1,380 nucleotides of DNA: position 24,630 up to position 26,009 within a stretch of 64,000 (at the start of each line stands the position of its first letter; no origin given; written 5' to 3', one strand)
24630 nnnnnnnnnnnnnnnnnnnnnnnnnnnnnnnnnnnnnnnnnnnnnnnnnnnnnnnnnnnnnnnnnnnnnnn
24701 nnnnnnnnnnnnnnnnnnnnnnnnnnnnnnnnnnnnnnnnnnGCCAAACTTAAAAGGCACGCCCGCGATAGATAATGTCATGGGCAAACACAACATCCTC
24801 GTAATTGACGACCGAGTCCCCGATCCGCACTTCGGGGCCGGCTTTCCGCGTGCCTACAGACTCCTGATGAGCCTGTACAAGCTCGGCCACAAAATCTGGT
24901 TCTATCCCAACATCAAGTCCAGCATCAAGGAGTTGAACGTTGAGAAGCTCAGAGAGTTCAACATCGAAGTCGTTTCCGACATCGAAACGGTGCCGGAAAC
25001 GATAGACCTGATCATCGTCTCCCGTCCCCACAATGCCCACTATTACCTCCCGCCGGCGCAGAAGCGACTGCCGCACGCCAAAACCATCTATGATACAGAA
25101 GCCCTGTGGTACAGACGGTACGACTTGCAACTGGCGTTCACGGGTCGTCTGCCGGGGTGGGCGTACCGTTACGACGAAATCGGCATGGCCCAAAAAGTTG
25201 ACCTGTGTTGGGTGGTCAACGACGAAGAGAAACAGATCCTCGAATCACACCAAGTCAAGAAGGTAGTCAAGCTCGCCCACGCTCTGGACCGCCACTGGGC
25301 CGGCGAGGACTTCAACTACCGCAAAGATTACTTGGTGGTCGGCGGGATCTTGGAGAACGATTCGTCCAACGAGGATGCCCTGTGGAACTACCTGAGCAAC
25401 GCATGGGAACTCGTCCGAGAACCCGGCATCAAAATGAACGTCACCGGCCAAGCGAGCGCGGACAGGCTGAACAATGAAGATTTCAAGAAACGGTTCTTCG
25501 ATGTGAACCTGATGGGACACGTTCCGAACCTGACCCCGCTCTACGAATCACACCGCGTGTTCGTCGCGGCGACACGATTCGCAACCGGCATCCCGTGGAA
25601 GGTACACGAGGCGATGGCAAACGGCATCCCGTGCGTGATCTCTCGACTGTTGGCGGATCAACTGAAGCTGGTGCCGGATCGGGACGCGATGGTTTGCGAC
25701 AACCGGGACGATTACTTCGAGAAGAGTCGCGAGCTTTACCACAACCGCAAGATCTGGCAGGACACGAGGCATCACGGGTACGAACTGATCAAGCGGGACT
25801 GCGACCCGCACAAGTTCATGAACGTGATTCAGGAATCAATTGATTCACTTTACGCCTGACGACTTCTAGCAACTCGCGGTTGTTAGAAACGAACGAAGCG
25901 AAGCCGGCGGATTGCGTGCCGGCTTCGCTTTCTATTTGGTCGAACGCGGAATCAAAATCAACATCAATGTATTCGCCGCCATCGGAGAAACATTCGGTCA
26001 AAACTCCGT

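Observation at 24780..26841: GT4 glycosyltransferase and polysaccharide pyruvyl transferase embedded between portal and prohead genes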

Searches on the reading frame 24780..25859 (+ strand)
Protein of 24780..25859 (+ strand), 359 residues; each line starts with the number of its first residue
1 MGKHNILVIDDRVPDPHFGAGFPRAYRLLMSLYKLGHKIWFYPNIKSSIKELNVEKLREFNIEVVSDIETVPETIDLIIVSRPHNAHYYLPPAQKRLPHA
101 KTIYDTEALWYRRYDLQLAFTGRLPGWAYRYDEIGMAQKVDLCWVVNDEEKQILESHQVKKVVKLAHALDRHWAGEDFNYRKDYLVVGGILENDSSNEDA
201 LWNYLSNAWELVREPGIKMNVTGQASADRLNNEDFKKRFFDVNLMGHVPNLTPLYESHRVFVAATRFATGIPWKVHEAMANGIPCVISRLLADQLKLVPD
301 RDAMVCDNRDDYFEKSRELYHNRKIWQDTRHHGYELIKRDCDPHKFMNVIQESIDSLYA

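Call 3: search_protein_families(library=pfam, proteins=[window:24780-25859:+], max_evalue=0.1)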
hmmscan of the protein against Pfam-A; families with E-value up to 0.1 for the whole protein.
window:24780-25859:+ (359 aa): 3 families
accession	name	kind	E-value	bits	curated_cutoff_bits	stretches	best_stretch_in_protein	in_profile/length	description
PF13692.12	Glyco_trans_1_4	-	6.5e-13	49.6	27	1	197-321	13-141/142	Glycosyl transferases group 1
PF13524.12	Glyco_trans_1_2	-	8.4e-05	23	25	1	213-344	11-136/144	Glycosyl transferase-like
PF00534.26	Glycos_transf_1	-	0.00016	21.7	26.4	1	207-324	35-160/172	Glycosyl transferases group 1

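Call 4: search_protein_families(library=phrogs, proteins=[window:24780-25859:+], max_evalue=0.01)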
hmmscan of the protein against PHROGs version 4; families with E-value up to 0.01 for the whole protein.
window:24780-25859:+ (359 aa): 0 families

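Call 6: search_dna_similar(query=window:24780-25859:+, collection=phages, mode=protein, max_rows=25)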
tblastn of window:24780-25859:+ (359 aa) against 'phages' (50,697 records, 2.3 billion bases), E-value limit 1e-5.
No match.

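Call 15: find_related_loci(query=window:24780-25859:+, collection=viral_contigs, flank=10000)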
Query window:24780-25859:+ (359 aa) in viral_contigs; peptide patterns used: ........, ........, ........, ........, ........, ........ (x = any residue, [..] = any of these).
7 stretches matched a pattern; 3 encode a relative of the query (tblastn E <= 1e-3); 3 distinct loci.
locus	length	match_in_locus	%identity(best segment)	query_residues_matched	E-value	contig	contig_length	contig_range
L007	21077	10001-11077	80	1-359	0e+0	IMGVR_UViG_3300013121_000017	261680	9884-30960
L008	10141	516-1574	63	4-359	3e-153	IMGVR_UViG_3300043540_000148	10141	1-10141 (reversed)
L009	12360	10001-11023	49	6-357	2e-104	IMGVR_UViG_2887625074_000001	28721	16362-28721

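Call 18: find_homologous_proteins(query=window:24780-25859:+, max_evalue=0.00001)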
Query window:24780-25859:+ (359 aa): 135 proteins with E <= 0.00001 among 1422 candidates; the best 120 are listed.
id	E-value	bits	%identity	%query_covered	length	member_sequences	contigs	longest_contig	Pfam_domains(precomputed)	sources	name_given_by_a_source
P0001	2.9e-224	762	88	100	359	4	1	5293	PF00534.27,PF13524.13,PF13692.13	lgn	-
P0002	8.4e-203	691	80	100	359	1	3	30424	PF13692.13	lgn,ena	-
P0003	3.5e-201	686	77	100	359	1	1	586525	PF00534.27,PF13692.13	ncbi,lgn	-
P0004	1.5e-199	680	78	100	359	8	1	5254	PF13692.13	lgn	-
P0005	1.4e-197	674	80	100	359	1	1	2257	PF13524.13,PF13692.13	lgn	-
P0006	2.1e-188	644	76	99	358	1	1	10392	PF00534.27,PF13524.13,PF13692.13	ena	-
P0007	4.5e-184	629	74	99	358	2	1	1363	PF00534.27,PF13524.13,PF13692.13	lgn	-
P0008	2.2e-181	621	73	100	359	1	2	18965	PF13524.13,PF13692.13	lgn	-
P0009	5.7e-147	507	63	99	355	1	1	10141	PF13692.13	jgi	jgi:glycosyltransferase involved in cell wall biosynthesis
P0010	2.5e-146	505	63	98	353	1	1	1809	PF00534.27,PF13692.13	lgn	-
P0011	4.2e-146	505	62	99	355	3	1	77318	PF13692.13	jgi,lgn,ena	-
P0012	2.1e-145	502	63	98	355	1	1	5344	PF00534.27,PF13692.13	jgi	jgi:glycosyltransferase involved in cell wall biosynthesis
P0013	4.6e-145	501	62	98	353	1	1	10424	PF13692.13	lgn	-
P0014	5.7e-144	498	61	98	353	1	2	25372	PF00534.27,PF13524.13,PF13692.13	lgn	-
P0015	3.8e-143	495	60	99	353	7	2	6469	PF00534.27,PF13692.13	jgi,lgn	-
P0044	2.0e-134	466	59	99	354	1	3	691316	PF13692.13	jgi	jgi:glycosyltransferase involved in cell wall biosynthesis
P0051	1.6e-133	463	60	99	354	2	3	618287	PF00534.27,PF13692.13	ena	-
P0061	1.3e-132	460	59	99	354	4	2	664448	PF00534.27,PF13692.13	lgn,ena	-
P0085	1.3e-127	444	56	99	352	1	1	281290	PF00534.27,PF13524.13,PF13692.13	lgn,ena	-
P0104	4.3e-113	396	53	99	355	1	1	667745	PF13692.13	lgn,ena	-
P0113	8.3e-78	280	48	85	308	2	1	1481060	PF00534.27,PF13692.13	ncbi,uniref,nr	ncbi:glycosyltransferase family 4 protein [Thalassoroseus pseudoceratinae]|uniref:glycosyltransferas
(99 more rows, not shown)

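Call 21: find_encoding_contigs(protein=P0044, flank=8000, max_places=2)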
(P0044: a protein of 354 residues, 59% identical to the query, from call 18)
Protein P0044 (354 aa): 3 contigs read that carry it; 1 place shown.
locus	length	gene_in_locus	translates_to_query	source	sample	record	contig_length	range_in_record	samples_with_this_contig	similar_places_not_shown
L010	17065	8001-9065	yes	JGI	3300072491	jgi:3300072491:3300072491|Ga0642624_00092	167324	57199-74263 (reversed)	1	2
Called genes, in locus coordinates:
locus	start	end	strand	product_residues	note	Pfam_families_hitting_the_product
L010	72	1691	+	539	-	PF13414:TPR_11 (weak), PF13424:TPR_12, PF13432:TPR_16, PF14559:TPR_19 (weak), PF13371:TPR_9 (weak), PF00515:TPR_1, PF13181:TPR_8, PF13181:TPR_8, +9 more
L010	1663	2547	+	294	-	-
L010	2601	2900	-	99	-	-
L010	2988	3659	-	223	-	-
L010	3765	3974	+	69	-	-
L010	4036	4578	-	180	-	-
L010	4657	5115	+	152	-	-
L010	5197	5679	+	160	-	-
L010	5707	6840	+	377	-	PF21189:PHA02142, PF09414:RNA_ligase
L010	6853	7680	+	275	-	PF04446:Thg1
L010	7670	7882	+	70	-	-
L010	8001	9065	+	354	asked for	PF13692:Glyco_trans_1_4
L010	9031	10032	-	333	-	PF04230:PS_pyruv_trans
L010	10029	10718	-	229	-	PF00608:Adeno_shaft (faint)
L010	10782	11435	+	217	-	PF03167:UDG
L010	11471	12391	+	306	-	-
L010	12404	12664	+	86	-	-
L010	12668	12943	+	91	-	-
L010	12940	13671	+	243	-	-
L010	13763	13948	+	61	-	-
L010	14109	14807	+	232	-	-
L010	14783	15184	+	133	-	-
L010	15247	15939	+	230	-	-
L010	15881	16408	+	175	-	PF00293:NUDIX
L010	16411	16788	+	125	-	PF00166:Cpn10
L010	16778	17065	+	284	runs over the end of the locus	PF13672:PP2C_2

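Call 22: find_encoding_contigs(protein=P0104, flank=8000, max_places=2)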
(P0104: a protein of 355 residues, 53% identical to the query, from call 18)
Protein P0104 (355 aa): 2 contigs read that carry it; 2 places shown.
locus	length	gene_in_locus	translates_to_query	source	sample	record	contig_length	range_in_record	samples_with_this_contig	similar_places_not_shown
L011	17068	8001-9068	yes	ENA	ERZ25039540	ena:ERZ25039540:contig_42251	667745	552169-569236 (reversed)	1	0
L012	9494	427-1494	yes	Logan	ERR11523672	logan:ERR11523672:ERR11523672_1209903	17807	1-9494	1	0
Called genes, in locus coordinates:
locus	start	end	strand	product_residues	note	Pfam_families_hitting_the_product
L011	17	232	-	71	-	-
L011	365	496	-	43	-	-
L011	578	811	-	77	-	-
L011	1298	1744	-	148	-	-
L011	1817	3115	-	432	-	-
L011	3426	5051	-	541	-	PF05406:WGR, PF00644:PARP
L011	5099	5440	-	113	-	-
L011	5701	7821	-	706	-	-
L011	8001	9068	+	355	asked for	PF13692:Glyco_trans_1_4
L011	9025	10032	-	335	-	PF04230:PS_pyruv_trans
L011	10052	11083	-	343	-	PF14311:DUF4379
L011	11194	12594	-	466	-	PF00608:Adeno_shaft (faint)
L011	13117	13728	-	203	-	PF13328:HD_4 (weak)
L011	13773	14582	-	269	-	-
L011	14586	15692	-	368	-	PF13186:SPASM (weak)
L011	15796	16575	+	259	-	PF04055:Radical_SAM (weak)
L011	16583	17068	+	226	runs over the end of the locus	PF13489:Methyltransf_23, PF02353:CMAS (faint), PF13847:Methyltransf_31, PF08241:Methyltransf_11, PF08242:Methyltransf_12, PF13649:Methyltransf_25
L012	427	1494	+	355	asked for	PF13692:Glyco_trans_1_4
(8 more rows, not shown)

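Call 23: find_encoding_contigs(protein=P0113, flank=8000, max_places=2)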
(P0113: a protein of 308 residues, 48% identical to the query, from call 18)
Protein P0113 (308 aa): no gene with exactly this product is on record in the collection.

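Call 25: find_related_loci(query=A1, collection=viral_contigs, flank=7000)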
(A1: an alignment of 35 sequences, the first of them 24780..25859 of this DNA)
Query A1 (359 aa) in viral_contigs; peptide patterns used: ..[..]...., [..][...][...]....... (x = any residue, [..] = any of these).
20 stretches matched a pattern; 3 encode a relative of the query (tblastn E <= 1e-3); 3 distinct loci.
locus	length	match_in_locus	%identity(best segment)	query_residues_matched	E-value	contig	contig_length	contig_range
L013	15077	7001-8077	80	1-359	0e+0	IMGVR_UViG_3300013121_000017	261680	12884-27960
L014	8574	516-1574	63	4-359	3e-153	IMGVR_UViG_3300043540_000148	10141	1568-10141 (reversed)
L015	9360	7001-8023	49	6-357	1e-104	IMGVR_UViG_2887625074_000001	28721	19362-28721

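Call 26: find_related_loci(query=A1, collection=metagenome_contigs, flank=7000)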
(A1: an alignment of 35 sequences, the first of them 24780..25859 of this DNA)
Query A1 (359 aa) in metagenome_contigs; peptide patterns used: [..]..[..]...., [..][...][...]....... (x = any residue, [..] = any of these).
117 stretches matched a pattern; 75 encode a relative of the query (tblastn E <= 1e-3); 75 distinct loci.
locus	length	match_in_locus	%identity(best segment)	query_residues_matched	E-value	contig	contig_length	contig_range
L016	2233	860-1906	61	5-357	3e-153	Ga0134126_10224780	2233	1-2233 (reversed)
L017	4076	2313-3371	59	5-359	4e-145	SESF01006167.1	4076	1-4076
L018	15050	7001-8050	58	6-359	5e-138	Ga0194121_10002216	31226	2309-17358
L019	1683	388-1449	57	2-357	2e-148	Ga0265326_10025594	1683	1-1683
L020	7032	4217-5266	58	6-359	6e-134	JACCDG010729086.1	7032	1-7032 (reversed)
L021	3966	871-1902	57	6-354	3e-134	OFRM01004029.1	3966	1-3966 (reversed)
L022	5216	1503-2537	41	6-354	8e-87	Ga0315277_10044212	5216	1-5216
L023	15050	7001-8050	58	6-357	7e-137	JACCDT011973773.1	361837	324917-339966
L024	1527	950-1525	66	5-195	2e-85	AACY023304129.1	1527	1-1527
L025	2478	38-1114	32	6-354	2e-58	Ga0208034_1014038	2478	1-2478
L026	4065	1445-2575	31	5-357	2e-54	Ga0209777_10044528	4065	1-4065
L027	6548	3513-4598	31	6-355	5e-54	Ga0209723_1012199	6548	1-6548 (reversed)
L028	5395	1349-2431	33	6-359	1e-52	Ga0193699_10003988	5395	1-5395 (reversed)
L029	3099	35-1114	29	6-354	2e-49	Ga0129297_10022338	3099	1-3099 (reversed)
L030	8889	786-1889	31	3-355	1e-48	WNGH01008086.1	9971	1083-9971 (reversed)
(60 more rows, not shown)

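Call 31: search_solved_structures(query=A1, max_evalue=0.01)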
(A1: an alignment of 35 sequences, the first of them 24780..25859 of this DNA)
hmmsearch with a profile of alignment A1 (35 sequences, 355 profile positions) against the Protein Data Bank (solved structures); distinct sequences matched with E-value up to 0.01: 5.
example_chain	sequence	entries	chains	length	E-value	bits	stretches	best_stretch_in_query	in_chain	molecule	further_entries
5i45_A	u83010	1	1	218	0.00017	23.7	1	200-353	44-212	Glycosyl transferases group 1 family protein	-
6eji_A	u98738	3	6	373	0.0021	20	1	169-344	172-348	WlaC protein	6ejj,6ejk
8dvz_A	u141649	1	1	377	0.0046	18.9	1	234-344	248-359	N, N'-diacetylbacillosaminyl-diphospho-undecaprenol alpha-1,3-N-acetylgalactosaminyltransf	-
8dvw_A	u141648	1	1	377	0.0052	18.8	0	234-344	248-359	N, N'-diacetylbacillosaminyl-diphospho-undecaprenol alpha-1,3-N-acetylgalactosaminyltransf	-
8dqd_A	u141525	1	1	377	0.0057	18.6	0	234-344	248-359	N, N'-diacetylbacillosaminyl-diphospho-undecaprenol alpha-1,3-N-acetylgalactosaminyltransf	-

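Call 48: search_protein_families(library=pfam, proteins=[L021:2866-3711:-, L011:11194-12594:-, L010:10029-10718:-, L008:2517-3089:-, L011:10052-11086:-, L018:9364-10278:+], max_evalue=5)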
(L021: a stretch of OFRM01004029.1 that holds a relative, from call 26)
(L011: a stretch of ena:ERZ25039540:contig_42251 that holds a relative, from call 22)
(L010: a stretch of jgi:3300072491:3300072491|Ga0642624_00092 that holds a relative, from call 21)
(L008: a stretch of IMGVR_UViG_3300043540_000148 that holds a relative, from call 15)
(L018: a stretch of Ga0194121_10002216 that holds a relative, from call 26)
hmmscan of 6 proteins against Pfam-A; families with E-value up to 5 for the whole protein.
L021:2866-3711:- (281 aa): 3 families
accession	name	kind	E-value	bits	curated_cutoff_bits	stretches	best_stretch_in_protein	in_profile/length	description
PF00608.22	Adeno_shaft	-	1e-06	28.8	30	1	71-103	9-40/44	Adenoviral fibre protein (repeat/shaft region)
PF10162.14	G8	-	0.2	12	22.9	1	175-218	9-52/124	G8 domain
PF07661.19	MORN_2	-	0.7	10.7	29.6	1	127-143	1-17/22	MORN repeat variant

L011:11194-12594:- (466 aa): 3 families
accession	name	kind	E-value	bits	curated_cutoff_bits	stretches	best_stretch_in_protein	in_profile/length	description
PF00608.22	Adeno_shaft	-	1.5e-05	25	30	2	286-307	19-39/44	Adenoviral fibre protein (repeat/shaft region)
PF13349.12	DUF4097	-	0.036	13.9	22.9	1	14-140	86-212/247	Toastrack DUF4097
PF20606.3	DUF6799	-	0.22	11.7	26.8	0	38-71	26-59/63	Domain of unknown function (DUF6799)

L010:10029-10718:- (229 aa): 2 families
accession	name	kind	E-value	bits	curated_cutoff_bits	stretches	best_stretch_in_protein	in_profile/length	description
PF00608.22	Adeno_shaft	-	1.2e-05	25.3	30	2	80-114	10-43/44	Adenoviral fibre protein (repeat/shaft region)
PF20606.3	DUF6799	-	0.16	12.2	26.8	1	57-98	14-55/63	Domain of unknown function (DUF6799)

L008:2517-3089:- (190 aa): 0 families

L011:10052-11086:- (344 aa): 4 families
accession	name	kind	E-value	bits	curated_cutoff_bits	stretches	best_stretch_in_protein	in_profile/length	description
PF14311.12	DUF4379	-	1e-44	151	24.5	3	85-139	1-55/56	Probable Treble clef zinc finger domain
PF10881.14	DUF2726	-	0.0001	22.5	24.7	1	223-321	34-122/126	Protein of unknown function (DUF2726)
PF22152.1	Permu_RdRp_palm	-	0.012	14.9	27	1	58-86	53-81/357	Permutotetravirus RNA-dependent RNA polymerase palm domain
PF24441.1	DUF7560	-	0.044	13.9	27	0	128-139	24-35/44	Family of unknown function (DUF7560)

L018:9364-10278:+ (304 aa): 8 families
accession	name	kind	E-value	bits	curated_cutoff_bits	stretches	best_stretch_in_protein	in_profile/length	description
PF14311.12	DUF4379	-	1.8e-51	172.6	24.5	3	7-59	1-56/56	Probable Treble clef zinc finger domain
PF10881.14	DUF2726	-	0.00034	20.8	24.7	1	228-290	59-112/126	Protein of unknown function (DUF2726)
PF24440.1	DUF7559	-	0.16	12.6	27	0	182-200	32-50/52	Family of unknown function (DUF7559)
PF24441.1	DUF7560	-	0.33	11.1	27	0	185-198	27-40/44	Family of unknown function (DUF7560)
PF14447.12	Prok-RING_4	-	0.52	10.7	27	0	183-193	28-38/46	Prokaryotic RING finger family 4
PF21957.2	Zn_ribbon_16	-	0.71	10.3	27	1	106-133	1-28/65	Zinc beta-ribbon finger, putative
PF14768.12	RPA_interact_C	-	1.4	9.9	25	0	101-192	1-76/80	Replication protein A interacting C-terminal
PF20173.3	ZnF_RZ-type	-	1.4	9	27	1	97-126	9-38/54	RZ type zinc finger domain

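Call 49: search_protein_families(library=phrogs, proteins=[L021:2866-3711:-, L011:11194-12594:-, L010:10029-10718:-, L008:2517-3089:-], max_evalue=0.1)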
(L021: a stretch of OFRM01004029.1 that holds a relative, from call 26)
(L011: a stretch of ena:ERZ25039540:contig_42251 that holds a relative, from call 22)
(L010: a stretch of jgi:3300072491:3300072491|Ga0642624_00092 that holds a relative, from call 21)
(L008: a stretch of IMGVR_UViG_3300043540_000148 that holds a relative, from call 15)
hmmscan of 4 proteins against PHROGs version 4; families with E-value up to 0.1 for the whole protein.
L021:2866-3711:- (281 aa): 0 families

L011:11194-12594:- (466 aa): 0 families

L010:10029-10718:- (229 aa): 0 families

L008:2517-3089:- (190 aa): 0 families

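Call 50: predict_structure(alignment_id=A1)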
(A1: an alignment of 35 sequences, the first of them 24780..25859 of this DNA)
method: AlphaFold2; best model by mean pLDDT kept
length: 359 residues; sequences in the alignment: 35
mean_pLDDT: 93.3   pTM: 0.90
mean pLDDT of the five models: 93.3, 93.3, 92.9, 91.3, 91.2
residues with pLDDT >= 90: 293; 70-90: 57; 50-70: 9; < 50: 0
segments of 3 or more residues with pLDDT < 50: none
pLDDT, mean of each block of 10 residues (from residue 1): 91 71 82 96 91 87 95 98 96 98 95 90 85 97 95 97 94 95 94 90 93 95 94 94 92 96 93 92 97 95 97 97 98 96 96 95
secondary structure, 60 per line:
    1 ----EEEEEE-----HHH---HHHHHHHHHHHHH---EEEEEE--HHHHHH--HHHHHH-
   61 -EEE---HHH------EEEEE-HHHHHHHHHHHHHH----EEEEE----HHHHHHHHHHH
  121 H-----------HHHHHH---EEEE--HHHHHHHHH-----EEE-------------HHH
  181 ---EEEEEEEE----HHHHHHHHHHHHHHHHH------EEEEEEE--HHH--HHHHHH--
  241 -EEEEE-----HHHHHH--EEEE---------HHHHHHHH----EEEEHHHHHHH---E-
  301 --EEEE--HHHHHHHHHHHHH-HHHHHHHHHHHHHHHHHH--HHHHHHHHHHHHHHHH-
elements in order: E5-10 H22-34 E38-43 H46-51 H54-59 E62-64 E77-81 H83-96 E101-105 H110-121 H133-138 E142-145 H148-156 E162-164 E184-191 H196-212 E219-225 H233-238 E242-246 H252-257 E260-263 H273-280 E285-288 H289-295 E303-306 H309-321 H323-340 H343-358
